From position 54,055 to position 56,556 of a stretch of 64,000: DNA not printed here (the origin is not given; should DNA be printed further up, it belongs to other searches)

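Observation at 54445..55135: ~230-aa acidic plus RG/RGG low-complexity insertion inside the S1 domain of RNase E/G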

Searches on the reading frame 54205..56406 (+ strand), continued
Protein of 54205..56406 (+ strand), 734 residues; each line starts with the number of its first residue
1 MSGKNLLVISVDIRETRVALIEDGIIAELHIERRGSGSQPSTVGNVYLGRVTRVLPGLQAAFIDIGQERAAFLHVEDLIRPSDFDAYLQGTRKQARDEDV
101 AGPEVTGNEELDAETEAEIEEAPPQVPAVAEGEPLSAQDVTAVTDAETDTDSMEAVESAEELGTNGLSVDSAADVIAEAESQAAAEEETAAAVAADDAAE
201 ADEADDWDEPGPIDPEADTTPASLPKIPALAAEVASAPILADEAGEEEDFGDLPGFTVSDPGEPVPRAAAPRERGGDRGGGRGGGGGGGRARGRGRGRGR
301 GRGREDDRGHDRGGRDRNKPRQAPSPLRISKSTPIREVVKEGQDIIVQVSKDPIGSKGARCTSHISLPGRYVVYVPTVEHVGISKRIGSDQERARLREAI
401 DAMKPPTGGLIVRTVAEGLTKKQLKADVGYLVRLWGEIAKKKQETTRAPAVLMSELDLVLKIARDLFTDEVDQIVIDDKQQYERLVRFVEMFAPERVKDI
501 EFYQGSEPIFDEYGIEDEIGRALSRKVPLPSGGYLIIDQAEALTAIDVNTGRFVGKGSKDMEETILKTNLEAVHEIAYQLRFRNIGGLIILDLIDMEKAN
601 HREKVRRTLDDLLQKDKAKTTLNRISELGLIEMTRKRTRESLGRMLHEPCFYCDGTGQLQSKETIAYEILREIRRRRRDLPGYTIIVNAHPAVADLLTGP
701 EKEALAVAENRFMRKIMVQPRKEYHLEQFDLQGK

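Call 40: find_homologous_proteins(query=P0233)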
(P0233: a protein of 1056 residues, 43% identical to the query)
Query P0233 (1056 aa): 7999 proteins with E <= 0.001 among 8000 candidates; the best 120 are listed.
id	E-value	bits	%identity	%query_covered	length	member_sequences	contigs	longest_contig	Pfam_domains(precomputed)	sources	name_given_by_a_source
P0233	0.0e+0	2322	100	100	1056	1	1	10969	PF10150.15,PF20833.3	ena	-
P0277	0.0e+0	1637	72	100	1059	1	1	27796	PF10150.15,PF20833.3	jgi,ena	-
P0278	0.0e+0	1124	56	100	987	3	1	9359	PF10150.15,PF20833.3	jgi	jgi:Rne/Rng family ribonuclease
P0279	0.0e+0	1124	83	43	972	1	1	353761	PF10150.15,PF20833.3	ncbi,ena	-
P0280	0.0e+0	1057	89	38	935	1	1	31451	PF10150.15,PF20833.3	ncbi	-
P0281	0.0e+0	1049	73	50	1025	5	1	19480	PF10150.15,PF20833.3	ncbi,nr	ncbi:MAG TPA: Rne/Rng family ribonuclease [Terriglobales bacterium]|nr:Rne/Rng family ribonuclease [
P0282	0.0e+0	1041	-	-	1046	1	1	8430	PF10150.15,PF20833.3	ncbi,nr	ncbi:MAG: Rne/Rng family ribonuclease [Acidobacteria bacterium]|nr:Rne/Rng family ribonuclease [Acid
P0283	0.0e+0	1027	74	50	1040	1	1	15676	PF10150.15,PF20833.3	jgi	jgi:Rne/Rng family ribonuclease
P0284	0.0e+0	1013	-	-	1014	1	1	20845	PF10150.15,PF20833.3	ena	-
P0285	6.8e-297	1006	78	42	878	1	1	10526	PF10150.15,PF20833.3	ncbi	-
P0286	8.5e-296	1002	67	56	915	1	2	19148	PF10150.15,PF20833.3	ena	-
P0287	1.3e-295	1002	-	-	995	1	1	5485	PF10150.15,PF20833.3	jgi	jgi:Rne/Rng family ribonuclease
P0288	1.3e-295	1002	81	42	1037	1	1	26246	PF10150.15,PF20833.3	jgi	jgi:Rne/Rng family ribonuclease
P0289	2.7e-295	1001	76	43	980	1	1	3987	PF10150.15,PF20833.3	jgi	jgi:Rne/Rng family ribonuclease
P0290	2.5e-294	998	86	38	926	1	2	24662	PF10150.15,PF20833.3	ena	-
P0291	9.6e-294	996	77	45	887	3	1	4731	PF10150.15,PF20833.3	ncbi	-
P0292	9.9e-294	996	81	42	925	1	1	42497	PF10150.15,PF20833.3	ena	-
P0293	1.1e-293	995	79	43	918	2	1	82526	PF10150.15,PF20833.3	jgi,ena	-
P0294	3.1e-293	994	68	54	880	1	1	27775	PF10150.15,PF20833.3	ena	-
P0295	5.5e-293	993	76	43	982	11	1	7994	PF10150.15,PF20833.3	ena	-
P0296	5.9e-293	993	78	42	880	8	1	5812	PF10150.15,PF20833.3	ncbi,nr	ncbi:MAG TPA: Rne/Rng family ribonuclease [Terriglobales bacterium]|nr:Rne/Rng family ribonuclease [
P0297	8.5e-293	993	69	51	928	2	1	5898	PF10150.15,PF20833.3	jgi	jgi:Rne/Rng family ribonuclease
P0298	1.2e-292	992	80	43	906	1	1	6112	PF10150.15,PF20833.3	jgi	jgi:ribonuclease G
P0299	1.3e-292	992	79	43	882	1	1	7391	PF10150.15,PF20833.3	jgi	-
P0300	1.5e-292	992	69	55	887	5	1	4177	PF10150.15,PF20833.3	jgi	-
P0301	2.7e-292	991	79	43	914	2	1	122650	PF10150.15,PF20833.3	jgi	jgi:Rne/Rng family ribonuclease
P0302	3.2e-292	991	-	-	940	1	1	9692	PF10150.15,PF20833.3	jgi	jgi:Rne/Rng family ribonuclease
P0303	6.0e-292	990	80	42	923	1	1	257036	PF10150.15,PF20833.3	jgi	jgi:Rne/Rng family ribonuclease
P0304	9.0e-292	989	79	43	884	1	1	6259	PF10150.15,PF20833.3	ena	-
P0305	1.2e-291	989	80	43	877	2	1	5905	PF10150.15,PF20833.3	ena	-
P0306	1.4e-291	988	81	42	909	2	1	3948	PF10150.15,PF20833.3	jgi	jgi:ribonuclease G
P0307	3.3e-291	987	75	43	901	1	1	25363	PF10150.15,PF20833.3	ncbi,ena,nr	ncbi:MAG TPA: Rne/Rng family ribonuclease [Terriglobales bacterium]|nr:Rne/Rng family ribonuclease [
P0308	4.2e-291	987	78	42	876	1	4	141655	PF10150.15,PF20833.3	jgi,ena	jgi:ribonuclease G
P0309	5.8e-291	986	76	43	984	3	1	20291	PF10150.15,PF20833.3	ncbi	ncbi:MAG TPA: Rne/Rng family ribonuclease [Terriglobales bacterium]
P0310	6.3e-291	986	78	42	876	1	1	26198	PF10150.15,PF20833.3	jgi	jgi:Rne/Rng family ribonuclease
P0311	7.5e-291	986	76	45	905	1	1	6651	PF10150.15,PF20833.3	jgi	jgi:Rne/Rng family ribonuclease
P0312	8.1e-291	986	85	38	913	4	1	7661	PF10150.15,PF20833.3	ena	-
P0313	2.0e-290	985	78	42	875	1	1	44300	PF10150.15,PF20833.3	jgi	jgi:ribonuclease G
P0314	3.9e-290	984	-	-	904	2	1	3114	PF10150.15,PF20833.3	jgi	-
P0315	4.1e-290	984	66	55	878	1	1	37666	PF10150.15,PF20833.3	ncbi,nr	ncbi:MAG TPA: Rne/Rng family ribonuclease [Terriglobales bacterium]|nr:Rne/Rng family ribonuclease [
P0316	6.7e-290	983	71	51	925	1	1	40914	PF10150.15,PF20833.3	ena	-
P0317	1.1e-289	982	79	43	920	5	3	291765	PF10150.15,PF20833.3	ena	-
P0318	1.2e-289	982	68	55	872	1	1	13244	PF10150.15,PF20833.3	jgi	jgi:ribonuclease G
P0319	1.2e-289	982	84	38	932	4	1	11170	PF10150.15,PF20833.3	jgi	-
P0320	1.2e-289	982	79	43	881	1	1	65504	PF10150.15,PF20833.3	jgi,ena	-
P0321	1.9e-289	981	-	-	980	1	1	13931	PF10150.15,PF20833.3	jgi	jgi:Rne/Rng family ribonuclease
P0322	2.4e-289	981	80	42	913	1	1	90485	PF10150.15,PF20833.3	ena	-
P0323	3.5e-289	981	79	43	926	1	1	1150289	PF10150.15,PF20833.3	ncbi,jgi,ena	-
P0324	3.8e-289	980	84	38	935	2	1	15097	PF10150.15,PF20833.3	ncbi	-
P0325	6.2e-289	980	79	42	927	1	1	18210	PF10150.15,PF20833.3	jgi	jgi:Rne/Rng family ribonuclease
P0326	6.2e-289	980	85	38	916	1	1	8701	PF10150.15,PF20833.3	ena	-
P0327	7.5e-289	979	78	43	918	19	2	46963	PF10150.15,PF20833.3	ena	-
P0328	8.0e-289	979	80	42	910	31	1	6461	PF10150.15,PF20833.3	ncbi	-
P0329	8.6e-289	979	82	38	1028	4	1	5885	PF10150.15,PF20833.3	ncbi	-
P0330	2.0e-288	978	80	43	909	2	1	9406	PF10150.15,PF20833.3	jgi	jgi:ribonuclease G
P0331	2.6e-288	978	78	43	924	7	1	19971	PF10150.15,PF20833.3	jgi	jgi:ribonuclease G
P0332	3.2e-288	977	81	38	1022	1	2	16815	PF10150.15,PF20833.3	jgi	jgi:ribonuclease G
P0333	3.3e-288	977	67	54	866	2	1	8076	PF10150.15,PF20833.3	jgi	-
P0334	3.8e-288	977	-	-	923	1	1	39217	PF10150.15,PF20833.3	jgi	jgi:Rne/Rng family ribonuclease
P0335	4.2e-288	977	79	42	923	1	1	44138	PF10150.15,PF20833.3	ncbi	-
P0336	4.6e-288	977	-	-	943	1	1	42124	PF10150.15,PF20833.3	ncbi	ncbi:MAG: Rne/Rng family ribonuclease [Terriglobales bacterium]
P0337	7.1e-288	976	82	38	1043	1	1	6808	PF10150.15,PF20833.3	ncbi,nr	ncbi:MAG TPA: Rne/Rng family ribonuclease [Candidatus Angelobacter sp.]|nr:Rne/Rng family ribonuclea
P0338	7.7e-288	976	81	38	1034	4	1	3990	PF10150.15,PF20833.3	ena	-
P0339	7.8e-288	976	85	38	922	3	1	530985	PF10150.15,PF20833.3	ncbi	-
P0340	7.8e-288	976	84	38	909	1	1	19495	PF10150.15,PF20833.3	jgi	jgi:Rne/Rng family ribonuclease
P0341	9.2e-288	976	79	42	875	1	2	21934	PF10150.15,PF20833.3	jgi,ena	-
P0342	9.6e-288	976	84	38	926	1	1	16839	PF10150.15,PF20833.3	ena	-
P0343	1.1e-287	976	78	43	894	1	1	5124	PF10150.15,PF20833.3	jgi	jgi:Rne/Rng family ribonuclease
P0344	1.4e-287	975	84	38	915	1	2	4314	PF10150.15,PF20833.3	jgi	jgi:ribonuclease G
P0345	1.4e-287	975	85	38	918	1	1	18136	PF10150.15,PF20833.3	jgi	jgi:Rne/Rng family ribonuclease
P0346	1.6e-287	975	79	43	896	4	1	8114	PF10150.15,PF20833.3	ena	-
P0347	1.6e-287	975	80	42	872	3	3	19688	PF10150.15,PF20833.3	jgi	jgi:ribonuclease G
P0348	1.7e-287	975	67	51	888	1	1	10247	PF10150.15,PF20833.3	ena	-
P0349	1.7e-287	975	71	51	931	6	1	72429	PF10150.15,PF20833.3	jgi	jgi:Rne/Rng family ribonuclease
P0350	1.9e-287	975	76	42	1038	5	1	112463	PF10150.15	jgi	jgi:Rne/Rng family ribonuclease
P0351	2.3e-287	975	-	-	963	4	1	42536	PF10150.15,PF20833.3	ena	-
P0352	2.3e-287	975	80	42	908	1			PF10150.15,PF20833.3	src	-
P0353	3.1e-287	974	84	38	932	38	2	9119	PF10150.15,PF20833.3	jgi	jgi:Rne/Rng family ribonuclease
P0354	3.1e-287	974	84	38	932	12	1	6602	PF10150.15,PF20833.3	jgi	jgi:Rne/Rng family ribonuclease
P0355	3.8e-287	974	75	43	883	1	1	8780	PF10150.15,PF20833.3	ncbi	-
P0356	4.0e-287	974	79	43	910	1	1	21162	PF10150.15,PF20833.3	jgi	jgi:ribonuclease G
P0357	5.5e-287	973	81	38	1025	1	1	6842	PF10150.15,PF20833.3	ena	-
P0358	6.0e-287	973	78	43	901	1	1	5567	PF10150.15,PF20833.3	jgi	-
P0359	6.3e-287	973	84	38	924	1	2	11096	PF10150.15,PF20833.3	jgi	jgi:Rne/Rng family ribonuclease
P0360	6.4e-287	973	78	43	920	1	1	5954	PF10150.15,PF20833.3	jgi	jgi:Rne/Rng family ribonuclease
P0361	6.5e-287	973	76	43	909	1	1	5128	PF10150.15,PF20833.3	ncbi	-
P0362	6.6e-287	973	79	42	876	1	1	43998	PF10150.15,PF20833.3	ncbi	-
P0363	6.6e-287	973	77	42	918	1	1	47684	PF10150.15,PF20833.3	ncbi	-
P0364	6.9e-287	973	76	44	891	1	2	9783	PF10150.15,PF20833.3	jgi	jgi:Rne/Rng family ribonuclease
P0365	9.5e-287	972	80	38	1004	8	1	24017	PF10150.15,PF20833.3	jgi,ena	jgi:ribonuclease G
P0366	1.0e-286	972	78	42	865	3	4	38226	PF10150.15,PF20833.3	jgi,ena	-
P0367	1.1e-286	972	78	43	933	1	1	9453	PF10150.15,PF20833.3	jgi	jgi:Rne/Rng family ribonuclease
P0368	1.2e-286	972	78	43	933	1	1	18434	PF10150.15,PF20833.3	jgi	jgi:Rne/Rng family ribonuclease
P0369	1.2e-286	972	55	76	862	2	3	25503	PF10150.15,PF20833.3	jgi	jgi:ribonuclease G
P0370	1.3e-286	972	71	49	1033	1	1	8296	PF10150.15,PF20833.3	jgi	jgi:Rne/Rng family ribonuclease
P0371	1.4e-286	972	68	54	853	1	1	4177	PF10150.15,PF20833.3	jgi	jgi:Rne/Rng family ribonuclease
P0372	1.6e-286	972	82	38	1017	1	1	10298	PF10150.15,PF20833.3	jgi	jgi:Rne/Rng family ribonuclease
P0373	1.8e-286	972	69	49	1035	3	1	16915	PF10150.15,PF20833.3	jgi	jgi:ribonuclease G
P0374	1.8e-286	972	79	42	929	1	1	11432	PF10150.15,PF20833.3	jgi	jgi:Rne/Rng family ribonuclease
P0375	2.1e-286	971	82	38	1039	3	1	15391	PF10150.15,PF20833.3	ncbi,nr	ncbi:MAG TPA: Rne/Rng family ribonuclease [Candidatus Angelobacter sp.]|nr:Rne/Rng family ribonuclea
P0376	2.5e-286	971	78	42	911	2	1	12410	PF10150.15,PF20833.3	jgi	-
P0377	2.5e-286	971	84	38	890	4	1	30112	PF10150.15,PF20833.3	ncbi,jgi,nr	ncbi:MAG TPA: Rne/Rng family ribonuclease [Terriglobales bacterium]|nr:Rne/Rng family ribonuclease [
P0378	2.8e-286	971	78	43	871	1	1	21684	PF10150.15,PF20833.3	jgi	jgi:Rne/Rng family ribonuclease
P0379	2.9e-286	971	85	38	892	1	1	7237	PF10150.15,PF20833.3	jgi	jgi:Rne/Rng family ribonuclease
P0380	3.2e-286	971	-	-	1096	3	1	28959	PF10150.15,PF20833.3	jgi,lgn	jgi:ribonuclease G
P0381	3.3e-286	971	79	43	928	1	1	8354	PF10150.15,PF20833.3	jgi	jgi:ribonuclease G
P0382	3.5e-286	971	69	51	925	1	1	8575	PF10150.15,PF20833.3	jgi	jgi:ribonuclease G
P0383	3.6e-286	971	71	51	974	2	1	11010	PF10150.15,PF20833.3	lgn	-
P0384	3.6e-286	971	66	55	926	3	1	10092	PF10150.15,PF20833.3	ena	-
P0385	4.0e-286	970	82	38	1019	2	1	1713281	PF10150.15,PF20833.3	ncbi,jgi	ncbi:MAG TPA: Rne/Rng family ribonuclease [Candidatus Angelobacter sp.]|jgi:ribonuclease G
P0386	4.5e-286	970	80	42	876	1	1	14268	PF10150.15,PF20833.3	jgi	jgi:ribonuclease G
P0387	4.9e-286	970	68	51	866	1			PF10150.15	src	-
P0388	4.9e-286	970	79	42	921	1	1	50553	PF10150.15,PF20833.3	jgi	jgi:Rne/Rng family ribonuclease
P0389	5.1e-286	970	78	43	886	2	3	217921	PF10150.15,PF20833.3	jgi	jgi:Rne/Rng family ribonuclease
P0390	5.1e-286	970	81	38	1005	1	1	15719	PF10150.15,PF20833.3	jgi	jgi:ribonuclease G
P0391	5.4e-286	970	65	55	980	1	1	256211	PF10150.15,PF20833.3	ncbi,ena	-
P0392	6.1e-286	970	79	43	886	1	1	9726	PF10150.15,PF20833.3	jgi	-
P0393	6.7e-286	970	78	43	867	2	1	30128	PF10150.15,PF20833.3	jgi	jgi:ribonuclease G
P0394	7.7e-286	969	77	43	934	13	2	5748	PF10150.15,PF20833.3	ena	-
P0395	7.7e-286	969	78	43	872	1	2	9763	PF10150.15,PF20833.3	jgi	jgi:Rne/Rng family ribonuclease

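Call 54: find_encoding_contigs(protein=P0122, flank=4000, max_places=3)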
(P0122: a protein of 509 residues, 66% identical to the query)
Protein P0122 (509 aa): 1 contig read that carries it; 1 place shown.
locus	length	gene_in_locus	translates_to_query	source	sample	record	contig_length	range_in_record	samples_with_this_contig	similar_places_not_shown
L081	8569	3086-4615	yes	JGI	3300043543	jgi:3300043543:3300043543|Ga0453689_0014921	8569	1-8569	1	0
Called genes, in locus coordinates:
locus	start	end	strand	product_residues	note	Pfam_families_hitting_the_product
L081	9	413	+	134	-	PF00691:OmpA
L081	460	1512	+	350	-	PF02541:Ppx-GppA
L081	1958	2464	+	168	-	PF02559:CarD_TRCF_RID, PF21095:CarD_C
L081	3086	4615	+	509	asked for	PF10150:RNase_E_G, PF20833:RNase_E_G_Thio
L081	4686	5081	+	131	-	PF07238:PilZ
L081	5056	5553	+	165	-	PF00226:DnaJ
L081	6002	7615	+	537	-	PF00069:Pkinase, PF07714:PK_Tyr_Ser-Thr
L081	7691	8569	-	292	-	?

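Call 57: predict_structure(alignment_id=A2)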
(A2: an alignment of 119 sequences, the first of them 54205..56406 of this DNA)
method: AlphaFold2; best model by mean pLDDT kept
length: 734 residues; sequences in the alignment: 119
mean_pLDDT: 78.4   pTM: 0.72
mean pLDDT of the five models: 78.4, 78.0, 77.6, 76.9, 76.2
residues with pLDDT >= 90: 445; 70-90: 45; 50-70: 53; < 50: 191
segments of 3 or more residues with pLDDT < 50: 101-109, 118-133, 135-211, 216-220, 222-224, 229-237, 239-258, 264-293, 299-304, 306-313
pLDDT, mean of each block of 10 residues (from residue 1): 88 96 96 75 94 97 96 96 86 57 44 51 45 40 40 40 37 40 38 39 40 47 47 44 40 43 48 41 40 50 45 52 72 92 97 93 97 95 95 97 95 96 95 95 95 96 95 98 97 94 96 97 96 95 95 79 94 98 97 96 97 95 89 94 95 92 97 96 98 97 96 98 98 97
secondary structure, 60 per line:
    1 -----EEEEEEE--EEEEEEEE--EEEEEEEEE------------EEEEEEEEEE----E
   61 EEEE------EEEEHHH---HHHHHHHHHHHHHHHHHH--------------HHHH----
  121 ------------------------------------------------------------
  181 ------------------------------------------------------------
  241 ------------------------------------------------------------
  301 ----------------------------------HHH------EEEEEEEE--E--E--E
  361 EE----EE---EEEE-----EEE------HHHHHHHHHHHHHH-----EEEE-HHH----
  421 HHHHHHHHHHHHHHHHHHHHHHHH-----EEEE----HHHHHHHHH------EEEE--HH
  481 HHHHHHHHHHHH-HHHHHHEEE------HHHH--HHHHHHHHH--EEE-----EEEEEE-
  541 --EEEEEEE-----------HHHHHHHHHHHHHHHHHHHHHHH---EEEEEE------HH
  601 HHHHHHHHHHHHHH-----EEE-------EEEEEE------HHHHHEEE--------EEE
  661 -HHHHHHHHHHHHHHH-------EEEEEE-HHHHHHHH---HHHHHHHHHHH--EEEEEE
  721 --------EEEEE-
elements in order (helices of 4 or more, strands of 3 or more residues): E6-12 E15-22 E25-33 E46-55 E60-64 E71-74 H81-98 H113-116 E344-351 E360-362 E372-375 E381-383 H390-403 E409-412 H421-444 E450-453 H458-466 E473-476 H479-492 H494-499 E500-502 H509-512 H515-523 E526-528 E534-539 E543-549 H561-583 E587-592 H599-614 E620-622 E630-635 H642-646 E647-649 E658-660 H662-676 E684-689 H691-698 H702-712 E715-720 E729-733

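Call 63: fold_search(model_id=the predicted structure, library=pdb)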
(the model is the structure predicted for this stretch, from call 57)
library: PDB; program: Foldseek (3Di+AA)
matches with E <= 10: 979; with E <= 0.001: 24
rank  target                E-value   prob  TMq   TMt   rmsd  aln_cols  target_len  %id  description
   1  6g63_L                1.6e-41  1.00  0.45  0.65  14.9       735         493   23  RNase E in complex with sRNA RrpA (released 2018-10-03)
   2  2bx2_L                5.3e-41  1.00  0.46  0.65  14.9       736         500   23  Catalytic domain of E. coli RNase E (released 2005-10-14)
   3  5f6c_A                1.2e-40  1.00  0.45  0.62  18.0       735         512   23  The structure of E. coli RNase E catalytically inactive mutant with RNA bound (released 2016-12-14)
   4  6g63_N                1.9e-40  1.00  0.45  0.64  15.3       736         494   22  RNase E in complex with sRNA RrpA (released 2018-10-03)
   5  5f6c_B                2.0e-40  1.00  0.42  0.57  19.0       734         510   23  The structure of E. coli RNase E catalytically inactive mutant with RNA bound (released 2016-12-14)
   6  2vmk_A                9.3e-39  1.00  0.43  0.62  15.9       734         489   22  Crystal Structure of E. coli RNase E Apoprotein - Catalytic Domain (released 2008-07-22)
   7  6g63_G                1.6e-38  1.00  0.44  0.62  14.4       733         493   22  RNase E in complex with sRNA RrpA (released 2018-10-03)
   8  2vmk_B                1.7e-38  1.00  0.41  0.57  18.3       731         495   23  Crystal Structure of E. coli RNase E Apoprotein - Catalytic Domain (released 2008-07-22)
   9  6g63_A                4.5e-38  1.00  0.39  0.54  15.2       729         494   23  RNase E in complex with sRNA RrpA (released 2018-10-03)
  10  2c4r_L                5.3e-38  1.00  0.45  0.65  14.9       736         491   22  Catalytic domain of E. coli RNase E (released 2005-10-25)
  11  2vrt_D                5.6e-38  1.00  0.37  0.52  18.1       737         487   22  Crystal Structure of E. coli RNase E possessing M1 RNA fragments - Catalytic Domain (released 2008-07-22)
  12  2vrt_A                6.0e-37  1.00  0.37  0.54  17.8       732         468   22  Crystal Structure of E. coli RNase E possessing M1 RNA fragments - Catalytic Domain (released 2008-07-22)
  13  2vmk_C                2.4e-36  1.00  0.36  0.52  18.6       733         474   22  Crystal Structure of E. coli RNase E Apoprotein - Catalytic Domain (released 2008-07-22)
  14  2c0b_L                3.4e-36  1.00  0.45  0.64  14.6       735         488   22  Catalytic domain of E. coli RNase E in complex with 13-mer RNA (released 2005-10-14)
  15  2vmk_D                2.3e-34  1.00  0.37  0.53  18.1       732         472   21  Crystal Structure of E. coli RNase E Apoprotein - Catalytic Domain (released 2008-07-22)
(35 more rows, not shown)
